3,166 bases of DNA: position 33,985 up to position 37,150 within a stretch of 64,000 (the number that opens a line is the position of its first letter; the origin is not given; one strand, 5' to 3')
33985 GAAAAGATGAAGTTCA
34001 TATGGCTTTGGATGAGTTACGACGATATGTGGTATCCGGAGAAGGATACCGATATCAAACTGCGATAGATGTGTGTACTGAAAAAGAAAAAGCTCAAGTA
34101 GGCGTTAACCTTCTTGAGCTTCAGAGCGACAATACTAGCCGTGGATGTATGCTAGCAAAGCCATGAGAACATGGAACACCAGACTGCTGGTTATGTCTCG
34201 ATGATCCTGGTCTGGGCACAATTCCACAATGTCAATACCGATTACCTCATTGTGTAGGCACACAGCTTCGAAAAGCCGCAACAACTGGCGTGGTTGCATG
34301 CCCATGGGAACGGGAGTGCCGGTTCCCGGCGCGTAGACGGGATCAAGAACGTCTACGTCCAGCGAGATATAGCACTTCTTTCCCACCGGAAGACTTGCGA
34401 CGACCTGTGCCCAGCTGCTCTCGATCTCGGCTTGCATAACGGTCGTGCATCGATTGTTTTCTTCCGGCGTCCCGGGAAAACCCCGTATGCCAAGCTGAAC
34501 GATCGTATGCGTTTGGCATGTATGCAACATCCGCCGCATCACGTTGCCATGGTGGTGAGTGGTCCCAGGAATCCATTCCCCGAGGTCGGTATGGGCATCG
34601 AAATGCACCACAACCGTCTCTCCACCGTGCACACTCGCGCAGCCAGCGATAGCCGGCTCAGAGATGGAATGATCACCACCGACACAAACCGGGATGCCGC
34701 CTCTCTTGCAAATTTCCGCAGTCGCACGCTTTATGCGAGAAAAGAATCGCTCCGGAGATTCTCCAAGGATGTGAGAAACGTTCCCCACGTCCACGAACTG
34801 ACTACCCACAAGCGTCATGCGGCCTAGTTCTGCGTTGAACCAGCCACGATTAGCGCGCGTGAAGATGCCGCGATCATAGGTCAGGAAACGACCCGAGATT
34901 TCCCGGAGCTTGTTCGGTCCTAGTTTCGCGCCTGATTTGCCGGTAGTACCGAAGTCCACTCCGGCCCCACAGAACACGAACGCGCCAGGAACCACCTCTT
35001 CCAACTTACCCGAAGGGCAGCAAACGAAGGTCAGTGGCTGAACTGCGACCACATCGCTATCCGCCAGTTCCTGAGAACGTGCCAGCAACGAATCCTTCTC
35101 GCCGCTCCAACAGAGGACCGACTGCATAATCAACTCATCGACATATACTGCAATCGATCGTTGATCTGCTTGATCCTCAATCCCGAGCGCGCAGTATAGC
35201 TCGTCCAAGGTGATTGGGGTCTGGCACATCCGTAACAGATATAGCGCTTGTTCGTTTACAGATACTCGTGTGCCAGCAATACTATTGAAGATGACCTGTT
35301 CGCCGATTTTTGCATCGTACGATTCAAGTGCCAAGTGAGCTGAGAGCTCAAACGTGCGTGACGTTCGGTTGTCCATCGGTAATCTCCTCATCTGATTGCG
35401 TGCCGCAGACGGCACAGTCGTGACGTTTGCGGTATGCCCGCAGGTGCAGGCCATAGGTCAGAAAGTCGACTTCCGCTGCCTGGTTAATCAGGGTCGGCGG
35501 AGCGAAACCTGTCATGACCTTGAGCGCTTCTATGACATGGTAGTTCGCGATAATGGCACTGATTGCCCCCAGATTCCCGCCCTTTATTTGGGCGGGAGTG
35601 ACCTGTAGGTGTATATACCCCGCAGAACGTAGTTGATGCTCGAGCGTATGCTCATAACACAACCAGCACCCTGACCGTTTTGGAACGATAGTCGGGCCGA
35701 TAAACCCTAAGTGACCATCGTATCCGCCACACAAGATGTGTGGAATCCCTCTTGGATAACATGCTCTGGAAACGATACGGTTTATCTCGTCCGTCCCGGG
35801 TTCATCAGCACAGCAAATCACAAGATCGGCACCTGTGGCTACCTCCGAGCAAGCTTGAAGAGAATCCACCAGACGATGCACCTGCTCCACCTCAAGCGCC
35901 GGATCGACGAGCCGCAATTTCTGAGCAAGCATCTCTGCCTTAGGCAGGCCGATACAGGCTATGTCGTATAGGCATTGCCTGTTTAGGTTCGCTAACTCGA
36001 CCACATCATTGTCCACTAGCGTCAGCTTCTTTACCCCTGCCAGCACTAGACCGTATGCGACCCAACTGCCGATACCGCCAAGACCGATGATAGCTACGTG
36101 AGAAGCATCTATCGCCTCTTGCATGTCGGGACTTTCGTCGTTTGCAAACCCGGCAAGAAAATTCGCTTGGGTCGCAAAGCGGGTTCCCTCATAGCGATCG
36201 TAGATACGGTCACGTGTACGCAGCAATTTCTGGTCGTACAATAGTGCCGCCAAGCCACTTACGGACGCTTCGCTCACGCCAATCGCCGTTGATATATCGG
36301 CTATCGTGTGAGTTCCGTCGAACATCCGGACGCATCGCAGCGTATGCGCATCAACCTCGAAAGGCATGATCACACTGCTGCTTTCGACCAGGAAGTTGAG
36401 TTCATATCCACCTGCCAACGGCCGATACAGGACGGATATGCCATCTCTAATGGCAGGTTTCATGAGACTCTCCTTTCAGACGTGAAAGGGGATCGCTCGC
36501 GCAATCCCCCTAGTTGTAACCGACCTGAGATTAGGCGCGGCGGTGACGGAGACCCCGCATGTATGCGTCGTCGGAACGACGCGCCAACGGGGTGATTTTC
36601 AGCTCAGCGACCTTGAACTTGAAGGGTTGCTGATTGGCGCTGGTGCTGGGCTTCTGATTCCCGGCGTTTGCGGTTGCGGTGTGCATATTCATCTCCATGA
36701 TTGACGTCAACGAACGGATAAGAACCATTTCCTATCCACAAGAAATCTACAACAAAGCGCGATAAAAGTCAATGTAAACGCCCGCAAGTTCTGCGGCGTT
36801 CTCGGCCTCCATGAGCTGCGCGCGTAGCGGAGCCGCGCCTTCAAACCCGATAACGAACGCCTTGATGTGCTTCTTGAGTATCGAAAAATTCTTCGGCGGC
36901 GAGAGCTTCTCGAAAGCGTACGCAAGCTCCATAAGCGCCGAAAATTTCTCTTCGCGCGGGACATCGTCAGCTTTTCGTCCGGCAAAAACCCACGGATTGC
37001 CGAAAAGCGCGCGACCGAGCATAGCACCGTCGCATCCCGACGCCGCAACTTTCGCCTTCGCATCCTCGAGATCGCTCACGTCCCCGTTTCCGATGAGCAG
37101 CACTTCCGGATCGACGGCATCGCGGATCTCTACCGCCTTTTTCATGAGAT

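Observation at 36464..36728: Small precursor-like ORF followed by an attenuator-type hairpin ahead of the modification enzymes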

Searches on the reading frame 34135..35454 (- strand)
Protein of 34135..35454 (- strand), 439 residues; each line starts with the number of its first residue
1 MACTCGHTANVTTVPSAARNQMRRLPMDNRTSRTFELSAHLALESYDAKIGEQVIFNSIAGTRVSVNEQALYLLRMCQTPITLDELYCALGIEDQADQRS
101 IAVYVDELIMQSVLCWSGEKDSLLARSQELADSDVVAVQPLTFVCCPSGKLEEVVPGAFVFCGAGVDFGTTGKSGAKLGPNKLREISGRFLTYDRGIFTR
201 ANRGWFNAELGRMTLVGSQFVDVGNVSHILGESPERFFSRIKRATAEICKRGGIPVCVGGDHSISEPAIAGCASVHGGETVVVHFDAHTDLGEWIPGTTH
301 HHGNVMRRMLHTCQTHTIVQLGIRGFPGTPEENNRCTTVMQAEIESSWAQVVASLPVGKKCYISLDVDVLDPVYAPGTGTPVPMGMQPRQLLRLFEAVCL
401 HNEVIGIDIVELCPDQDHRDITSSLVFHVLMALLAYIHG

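Call 3: search_protein_families(library=pfam, proteins=[window:34135-35454:-], max_evalue=0.1)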
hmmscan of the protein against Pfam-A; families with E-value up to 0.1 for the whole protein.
window:34135-35454:- (439 aa): 1 family
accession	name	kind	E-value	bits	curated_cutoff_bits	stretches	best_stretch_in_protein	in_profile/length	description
PF00491.26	Arginase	-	2.9e-57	194.7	22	1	159-433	3-277/280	Arginase family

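Call 7: search_protein_families(library=ncbifam, proteins=[window:34135-35454:-], max_evalue=0.1)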
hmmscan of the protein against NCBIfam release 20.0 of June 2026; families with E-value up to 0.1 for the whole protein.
window:34135-35454:- (439 aa): 8 families
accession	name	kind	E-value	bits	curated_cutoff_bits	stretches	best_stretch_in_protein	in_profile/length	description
TIGR01230.1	agmatinase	equivalog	8.3e-47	160.1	174.3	1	159-434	15-273/275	agmatinase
NF002564.0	PRK02190.1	subfamily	7.5e-41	140.3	302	1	159-435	35-299/307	agmatinase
TIGR01227.1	hutG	equivalog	6.3e-29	101.2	229.15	1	162-434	40-306/307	formimidoylglutamase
TIGR01229.1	rocF_arginase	equivalog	3.7e-20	72.4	227.6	2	353-434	212-295/300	arginase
NF010347.0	PRK13775.1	equivalog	1.3e-06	27.9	381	1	358-430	248-320/331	formimidoylglutamase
NF001527.0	PRK00364.1-2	subfamily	0.02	15.1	120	1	44-75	55-86/96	co-chaperone GroES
NF004605.0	PRK05933.1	equivalog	0.051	12.6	536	1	140-199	220-279/372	type III secretion system protein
NF011106.0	PRK14533.1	equivalog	0.076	12.9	128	0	44-70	50-76/91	co-chaperonin GroES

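Call 21: search_solved_structures(query=window:34135-35454:-, max_evalue=0.001)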
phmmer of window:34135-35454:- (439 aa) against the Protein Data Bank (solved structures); distinct sequences matched with E-value up to 0.001: 72 (the best 60 are shown).
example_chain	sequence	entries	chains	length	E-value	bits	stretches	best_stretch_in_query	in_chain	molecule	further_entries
3lhl_A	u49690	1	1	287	7.8e-28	100.6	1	220-433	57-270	Putative agmatinase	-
1wog_A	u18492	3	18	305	5.2e-27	97.9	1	208-434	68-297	agmatinase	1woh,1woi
7esr_A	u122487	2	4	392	1e-26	97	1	159-436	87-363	Probable agmatinase 2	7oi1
1gq6_A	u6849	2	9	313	1.3e-26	96.6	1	160-433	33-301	PROCLAVAMINATE AMIDINO HYDROLASE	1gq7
9fek_A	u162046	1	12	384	4.8e-26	94.7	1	161-435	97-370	Putative agmatinase 2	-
3nio_A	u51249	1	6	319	4.3e-24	88.3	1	160-437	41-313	Guanidinobutyrase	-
7lol_A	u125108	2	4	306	1.3e-23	86.8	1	159-429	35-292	Agmatinase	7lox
7lba_A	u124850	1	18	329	1.6e-23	86.4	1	159-429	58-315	Agmatinase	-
4dz4_A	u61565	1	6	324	3.3e-22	82.1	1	255-434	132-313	Agmatinase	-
6vsu_A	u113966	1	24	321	4.5e-22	81.7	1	234-431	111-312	Arginase 1, mitochondrial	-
3nip_A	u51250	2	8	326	5.3e-21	78.1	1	163-426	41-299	3-guanidinopropionase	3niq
6vss_A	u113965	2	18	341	8.5e-21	77.5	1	255-432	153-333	Arginase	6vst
3pzl_A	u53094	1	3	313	2.5e-19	72.6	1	214-434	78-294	Agmatine ureohydrolase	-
3m1r_A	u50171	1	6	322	1.9e-18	69.7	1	204-434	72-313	Formimidoylglutamase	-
2eiv_A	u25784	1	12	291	3.7e-16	62.2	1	249-434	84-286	Arginase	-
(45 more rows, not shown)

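Call 29: find_homologous_proteins(query=window:34135-35454:-)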
Query window:34135-35454:- (439 aa): 4612 proteins with E <= 0.001 among 8000 candidates; the best 120 are listed.
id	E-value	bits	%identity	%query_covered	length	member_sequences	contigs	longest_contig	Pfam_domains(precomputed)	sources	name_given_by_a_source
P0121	3.6e-156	538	56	93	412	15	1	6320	PF00491.27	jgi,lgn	jgi:agmatinase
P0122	2.9e-130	453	48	93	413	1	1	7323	PF00491.27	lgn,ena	-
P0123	1.2e-128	448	49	92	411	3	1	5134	PF00491.27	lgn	-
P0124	2.2e-128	447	49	92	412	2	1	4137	PF00491.27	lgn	-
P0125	3.3e-127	443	49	92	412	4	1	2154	PF00491.27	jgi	jgi:agmatinase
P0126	1.2e-126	441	49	92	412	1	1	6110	PF00491.27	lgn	-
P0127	2.7e-115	404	47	92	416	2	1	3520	PF00491.27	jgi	-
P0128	3.7e-115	403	46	89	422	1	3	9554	PF00491.27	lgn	-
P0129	3.4e-114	400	48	91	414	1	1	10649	PF00491.27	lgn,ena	-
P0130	2.2e-113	397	46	92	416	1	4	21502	PF00491.27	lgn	-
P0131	1.5e-112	395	47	93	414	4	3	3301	PF00491.27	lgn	-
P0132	2.5e-112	394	47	92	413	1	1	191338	PF00491.27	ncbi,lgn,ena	-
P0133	3.0e-112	394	46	92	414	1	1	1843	PF00491.27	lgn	-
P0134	1.6e-111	391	47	91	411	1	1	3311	PF00491.27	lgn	-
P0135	5.3e-111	390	45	93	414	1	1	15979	PF00491.27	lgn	-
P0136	8.9e-111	389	46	92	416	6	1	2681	PF00491.27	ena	-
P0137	3.0e-110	387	45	93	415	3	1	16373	PF00491.27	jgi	-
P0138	3.9e-110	387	47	92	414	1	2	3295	PF00491.27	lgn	-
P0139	7.5e-110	386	46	92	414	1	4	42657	PF00491.27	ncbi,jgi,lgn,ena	ncbi:MAG TPA: agmatinase [Candidatus Paceibacterota bacterium]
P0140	9.7e-110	385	45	93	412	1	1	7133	PF00491.27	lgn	-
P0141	1.2e-109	385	46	91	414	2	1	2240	PF00491.27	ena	-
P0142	1.7e-109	385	45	93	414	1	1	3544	PF00491.27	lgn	-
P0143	3.4e-109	384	46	92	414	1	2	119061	PF00491.27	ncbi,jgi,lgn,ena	-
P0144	5.5e-109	383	45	92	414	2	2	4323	PF00491.27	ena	-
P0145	5.9e-109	383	44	93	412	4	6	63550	PF00491.27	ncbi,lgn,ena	-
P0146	4.5e-108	380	46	92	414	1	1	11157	PF00491.27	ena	-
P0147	8.0e-108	379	45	93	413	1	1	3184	PF00491.27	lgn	-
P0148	3.0e-107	377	45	93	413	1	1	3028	PF00491.27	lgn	-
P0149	4.3e-106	373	45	93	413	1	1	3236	PF00491.27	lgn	-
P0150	5.0e-105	370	45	93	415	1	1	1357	PF00491.27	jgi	-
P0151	7.2e-105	369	44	93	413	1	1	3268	PF00491.27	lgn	-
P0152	4.9e-104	367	46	92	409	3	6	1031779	PF00491.27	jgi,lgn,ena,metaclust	metaclust:\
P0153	8.9e-104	366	44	92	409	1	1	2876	PF00491.27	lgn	-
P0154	6.4e-102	360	45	93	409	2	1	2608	PF00491.27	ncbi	-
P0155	9.1e-102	359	45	92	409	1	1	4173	PF00491.27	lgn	-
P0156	9.5e-102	359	45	92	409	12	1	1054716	PF00491.27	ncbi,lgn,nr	ncbi:arginase family protein [Candidatus Kaiserbacteria bacterium]|nr:MAG: arginase family protein [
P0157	4.2e-101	357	42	93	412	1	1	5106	PF00491.27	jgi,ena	-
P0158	4.4e-101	357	46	90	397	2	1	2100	PF00491.27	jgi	jgi:agmatinase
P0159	5.7e-101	357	43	93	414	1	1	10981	PF00491.27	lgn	-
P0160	1.4e-98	349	53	71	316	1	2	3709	PF00491.27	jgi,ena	-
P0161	9.8e-98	346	43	93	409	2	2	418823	PF00491.27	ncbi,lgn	-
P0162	2.1e-97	345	42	92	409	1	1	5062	PF00491.27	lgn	-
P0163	4.4e-97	344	41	92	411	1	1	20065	PF00491.27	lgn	-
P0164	8.5e-97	343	41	93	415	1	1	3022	PF00491.27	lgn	-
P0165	2.4e-96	341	43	92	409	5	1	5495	PF00491.27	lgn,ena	-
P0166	2.8e-96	341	43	92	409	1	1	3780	PF00491.27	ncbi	-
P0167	8.9e-95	336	42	87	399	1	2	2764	PF00491.27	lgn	-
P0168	4.0e-93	331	40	92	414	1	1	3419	PF00491.27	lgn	-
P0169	5.8e-92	327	41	91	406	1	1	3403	PF00491.27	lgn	-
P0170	3.9e-91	324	40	93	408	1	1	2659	PF00491.27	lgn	-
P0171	9.4e-90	320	40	92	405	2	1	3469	PF00491.27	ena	-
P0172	3.6e-87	311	39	93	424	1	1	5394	PF00491.27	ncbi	-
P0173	1.1e-86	309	38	92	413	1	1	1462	PF00491.27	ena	-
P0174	7.7e-84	300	37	91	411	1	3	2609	PF00491.27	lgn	-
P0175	2.2e-83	299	38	91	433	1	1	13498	PF00491.27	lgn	-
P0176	2.4e-82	295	39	92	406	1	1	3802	PF00491.27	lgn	-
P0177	5.9e-82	294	37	91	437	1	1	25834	PF00491.27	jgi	jgi:agmatinase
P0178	4.5e-81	291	40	91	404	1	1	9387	PF00491.27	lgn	-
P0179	2.5e-79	285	37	93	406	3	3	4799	PF00491.27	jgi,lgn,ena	-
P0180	2.3e-77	279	41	79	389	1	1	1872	PF00491.27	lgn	-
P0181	5.8e-77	277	38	92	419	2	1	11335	PF00491.27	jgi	-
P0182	5.5e-74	268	38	87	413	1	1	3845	PF00491.27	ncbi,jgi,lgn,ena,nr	ncbi:arginase family protein [Patescibacteria group bacterium]|nr:arginase family protein [Patesciba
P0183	1.2e-72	263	38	88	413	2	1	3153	PF00491.27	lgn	-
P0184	6.3e-66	241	34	87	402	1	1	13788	PF00491.27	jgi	jgi:agmatinase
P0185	1.3e-64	237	36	86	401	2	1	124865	PF00491.27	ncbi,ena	ncbi:MAG: agmatinase [Patescibacteria group bacterium]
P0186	5.1e-63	231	34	87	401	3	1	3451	PF00491.27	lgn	-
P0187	5.1e-61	225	35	88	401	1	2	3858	PF00491.27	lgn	-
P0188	7.0e-61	224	32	87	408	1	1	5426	PF00491.27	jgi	-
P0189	3.6e-60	222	34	88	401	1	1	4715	PF00491.27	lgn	-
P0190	4.6e-59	218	35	87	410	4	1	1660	PF00491.27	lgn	-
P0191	8.2e-59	218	35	87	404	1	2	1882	PF00491.27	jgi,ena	-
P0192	9.1e-56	208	31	87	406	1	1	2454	PF00491.27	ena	-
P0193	1.7e-55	207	33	82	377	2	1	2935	PF00491.27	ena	-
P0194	1.2e-54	204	31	86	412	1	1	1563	PF00491.27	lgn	-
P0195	1.5e-54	204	32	87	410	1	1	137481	PF00491.27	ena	-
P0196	3.9e-54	202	31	83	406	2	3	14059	PF00491.27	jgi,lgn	jgi:agmatinase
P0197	6.8e-54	201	31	84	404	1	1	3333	PF00491.27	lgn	-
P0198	7.1e-54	201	33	75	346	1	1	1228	PF00491.27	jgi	jgi:agmatinase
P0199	1.4e-50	190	31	95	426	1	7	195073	PF00491.27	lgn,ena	-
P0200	6.1e-50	188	40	53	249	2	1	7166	PF00491.27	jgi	jgi:agmatinase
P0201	2.8e-48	183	37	68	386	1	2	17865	PF00491.27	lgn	-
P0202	3.3e-48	183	33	90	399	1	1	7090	PF00491.27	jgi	jgi:agmatinase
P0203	4.5e-46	176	30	92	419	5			PF00491.27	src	-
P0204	1.1e-45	174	33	86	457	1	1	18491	PF00491.27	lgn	-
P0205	2.0e-44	170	34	68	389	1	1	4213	PF00491.27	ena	-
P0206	6.1e-44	169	35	69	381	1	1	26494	PF00491.27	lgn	-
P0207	1.5e-43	167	34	77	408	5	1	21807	PF00491.27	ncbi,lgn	-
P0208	5.0e-43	166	31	87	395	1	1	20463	PF00491.27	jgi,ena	jgi:agmatinase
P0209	1.5e-42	164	35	62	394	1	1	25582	PF00491.27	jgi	jgi:agmatinase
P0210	6.1e-42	162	33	72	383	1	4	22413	PF00491.27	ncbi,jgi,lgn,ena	ncbi:MAG: arginase family protein [Pseudomonadota bacterium]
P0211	1.7e-41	161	35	67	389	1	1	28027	PF00491.27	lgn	-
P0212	3.0e-41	160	31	90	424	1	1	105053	PF00491.27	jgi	jgi:agmatinase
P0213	6.1e-41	159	34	68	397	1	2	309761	PF00491.27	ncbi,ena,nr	ncbi:MAG: arginase family protein [Rhodobacter sp.]|nr:arginase family protein [Rhodobacter sp.]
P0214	1.7e-40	157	36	64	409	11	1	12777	PF00491.27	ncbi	-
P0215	2.1e-40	157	28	92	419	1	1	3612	PF00491.27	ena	-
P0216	2.4e-39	154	34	63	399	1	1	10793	PF00491.27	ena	-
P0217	1.0e-38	151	34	71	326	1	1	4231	PF00491.27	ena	-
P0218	2.3e-38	150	35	62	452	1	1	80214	PF00491.27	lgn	-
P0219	3.5e-37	146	34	63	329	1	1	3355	PF00491.27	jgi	jgi:agmatinase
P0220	4.5e-36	143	35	67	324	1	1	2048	PF00491.27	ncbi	-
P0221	1.0e-35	142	33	63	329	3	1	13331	PF00491.27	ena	-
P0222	1.5e-35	141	34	63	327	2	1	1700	PF00491.27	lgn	-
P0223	2.0e-35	141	33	59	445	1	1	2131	PF00491.27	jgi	jgi:agmatinase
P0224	5.0e-35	139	33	68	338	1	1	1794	PF00491.27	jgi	jgi:guanidinobutyrase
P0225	6.2e-35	139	33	63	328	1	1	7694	PF00491.27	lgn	-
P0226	1.9e-34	137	36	59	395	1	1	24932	PF00491.27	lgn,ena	-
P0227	3.1e-34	137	33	58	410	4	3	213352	PF00491.27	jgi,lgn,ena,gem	jgi:agmatinase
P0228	7.8e-34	135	31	67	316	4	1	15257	PF00491.27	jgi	jgi:agmatinase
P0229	1.7e-33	134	32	63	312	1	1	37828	PF00491.27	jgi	jgi:agmatinase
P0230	2.6e-33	134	33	63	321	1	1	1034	PF00491.27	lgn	-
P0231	3.3e-33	133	37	63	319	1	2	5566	PF00491.27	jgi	jgi:agmatinase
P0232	5.1e-33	133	32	63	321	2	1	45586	PF00491.27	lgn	-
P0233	5.7e-33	132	34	62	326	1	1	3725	PF00491.27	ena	-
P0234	6.6e-33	132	31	92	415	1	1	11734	PF00491.27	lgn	-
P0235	7.0e-33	132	26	88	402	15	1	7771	PF00491.27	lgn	-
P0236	7.1e-33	132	36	58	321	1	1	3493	PF00491.27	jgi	jgi:agmatinase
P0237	1.1e-32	132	36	63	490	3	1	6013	PF00491.27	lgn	-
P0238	1.4e-32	131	37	63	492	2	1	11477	PF00491.27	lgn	-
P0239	1.4e-32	131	33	67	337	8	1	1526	PF00491.27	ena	-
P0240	2.2e-32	131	35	58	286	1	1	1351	PF00491.27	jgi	jgi:agmatinase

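Call 39: predict_structure(alignment_id=A2)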
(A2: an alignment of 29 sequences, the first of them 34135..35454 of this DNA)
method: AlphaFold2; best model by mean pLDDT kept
length: 439 residues; sequences in the alignment: 29
mean_pLDDT: 85.7   pTM: 0.79
mean pLDDT of the five models: 85.7, 85.6, 84.7, 84.3, 84.2
residues with pLDDT >= 90: 244; 70-90: 141; 50-70: 30; < 50: 24
segments of 3 or more residues with pLDDT < 50: 1-18, 20-23
pLDDT, mean of each block of 10 residues (from residue 1): 29 41 52 85 81 80 84 91 93 91 89 82 74 87 94 96 85 75 95 86 90 95 91 88 98 94 92 93 91 76 83 90 74 86 95 96 96 89 93 97 97 90 96 97
secondary structure, 60 per line:
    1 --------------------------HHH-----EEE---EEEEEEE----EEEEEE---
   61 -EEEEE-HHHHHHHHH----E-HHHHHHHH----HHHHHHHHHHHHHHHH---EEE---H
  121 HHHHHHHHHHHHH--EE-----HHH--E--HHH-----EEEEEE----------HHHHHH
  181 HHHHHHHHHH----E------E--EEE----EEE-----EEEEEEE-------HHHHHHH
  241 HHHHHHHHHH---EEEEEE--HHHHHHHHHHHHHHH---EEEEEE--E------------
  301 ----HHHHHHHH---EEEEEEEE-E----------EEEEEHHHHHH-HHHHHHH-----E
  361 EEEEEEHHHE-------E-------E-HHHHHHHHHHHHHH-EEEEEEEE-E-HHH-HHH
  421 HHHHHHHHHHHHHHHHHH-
elements in order: E35-37 E41-47 E52-57 E62-66 H68-76 H83-90 H95-110 E114-116 H120-133 E159-164 H175-190 E205-207 E212-214 E220-226 H234-250 E254-259 H262-276 E280-285 H305-312 E316-323 E336-340 H341-346 H348-354 E360-366 H388-401 E403-410 H418-438

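Call 46: fold_search(model_id=the predicted structure, library=pdb)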
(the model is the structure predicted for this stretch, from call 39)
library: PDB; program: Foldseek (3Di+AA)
matches with E <= 10: 1251; with E <= 0.001: 221
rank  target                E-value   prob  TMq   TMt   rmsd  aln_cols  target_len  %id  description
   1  1wog_A                1.6e-26  1.00  0.60  0.85   3.3       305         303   28  Crystal Structure of Agmatinase Reveals Structural Conservation and Inhibition Mechanism of the Ureohydrolase Superfam (released 2004-09-07)
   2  1gq6_B                1.0e-22  1.00  0.55  0.78   4.6       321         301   27  PROCLAVAMINATE AMIDINO HYDROLASE FROM STREPTOMYCES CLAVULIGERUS (released 2002-06-06)
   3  8ryi_D                3.3e-22  1.00  0.56  0.72   4.1       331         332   24  Metformin hydrolase from Aminobacter niigataensis MD1 with urea in the active site (released 2024-08-28)
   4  1gq6_C                7.1e-22  1.00  0.55  0.81   4.4       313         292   27  PROCLAVAMINATE AMIDINO HYDROLASE FROM STREPTOMYCES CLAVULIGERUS (released 2002-06-06)
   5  4dz4_A                1.0e-21  1.00  0.56  0.76   4.8       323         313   24  X-ray crystal structure of a hypothetical Agmatinase from Burkholderia thailandensis (released 2012-03-28)
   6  8x3g_E                1.3e-21  1.00  0.55  0.71   7.3       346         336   23  Crystal structure of metformin hydrolase from Aminobacter (released 2024-09-11)
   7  4dz4_B                1.5e-21  1.00  0.57  0.76   4.3       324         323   24  X-ray crystal structure of a hypothetical Agmatinase from Burkholderia thailandensis (released 2012-03-28)
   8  7lox_C                1.5e-21  1.00  0.56  0.85   4.3       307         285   24  The structure of Agmatinase from E. Coli at 3.2 A displaying guanidine in the active site (released 2021-05-12)
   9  4dz4_C                1.8e-21  1.00  0.57  0.78   4.6       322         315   24  X-ray crystal structure of a hypothetical Agmatinase from Burkholderia thailandensis (released 2012-03-28)
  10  3niq_A                2.0e-21  1.00  0.55  0.74   5.3       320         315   26  Crystal structure of Pseudomonas aeruginosa guanidinopropionase (released 2011-06-01)
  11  7lba_R                2.5e-21  1.00  0.55  0.79   4.7       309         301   24  E. coli Agmatinase (released 2021-03-31)
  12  1gq6_A                2.8e-21  1.00  0.56  0.81   4.3       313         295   28  PROCLAVAMINATE AMIDINO HYDROLASE FROM STREPTOMYCES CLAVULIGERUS (released 2002-06-06)
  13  3niq_B                2.8e-21  1.00  0.54  0.73   5.3       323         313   27  Crystal structure of Pseudomonas aeruginosa guanidinopropionase (released 2011-06-01)
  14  9fek_I                3.0e-21  1.00  0.56  0.65   3.6       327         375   24  Crystal structure of guanidinase from Nitrospira inopinata (released 2024-08-14)
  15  8x3g_F                3.4e-21  1.00  0.55  0.78   4.1       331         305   24  Crystal structure of metformin hydrolase from Aminobacter (released 2024-09-11)
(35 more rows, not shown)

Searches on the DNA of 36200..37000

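Call 58: search_rna_families(source=window, start=36200, end=37000, threshold=evalue, max_evalue=1)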
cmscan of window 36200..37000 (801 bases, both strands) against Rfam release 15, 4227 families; matches with E-value up to 1: 1.
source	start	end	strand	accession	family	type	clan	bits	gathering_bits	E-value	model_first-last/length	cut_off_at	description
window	36504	36671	-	RF00058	HgcF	Gene; snRNA; snoRNA; HACA-box;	-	14.4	70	0.78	1-168/168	no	HgcF RNA (Pab35)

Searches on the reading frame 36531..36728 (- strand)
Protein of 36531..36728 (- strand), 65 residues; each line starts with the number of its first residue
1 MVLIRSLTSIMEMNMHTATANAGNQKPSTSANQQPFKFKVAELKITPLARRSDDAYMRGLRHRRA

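Call 3: search_protein_families(library=pfam, proteins=[window:36531-36728:-], max_evalue=0.1)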
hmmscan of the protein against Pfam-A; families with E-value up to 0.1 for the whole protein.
window:36531-36728:- (65 aa): 0 families

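Call 7: search_protein_families(library=ncbifam, proteins=[window:36531-36728:-], max_evalue=0.1)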
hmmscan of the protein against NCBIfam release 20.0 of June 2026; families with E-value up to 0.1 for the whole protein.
window:36531-36728:- (65 aa): 0 families
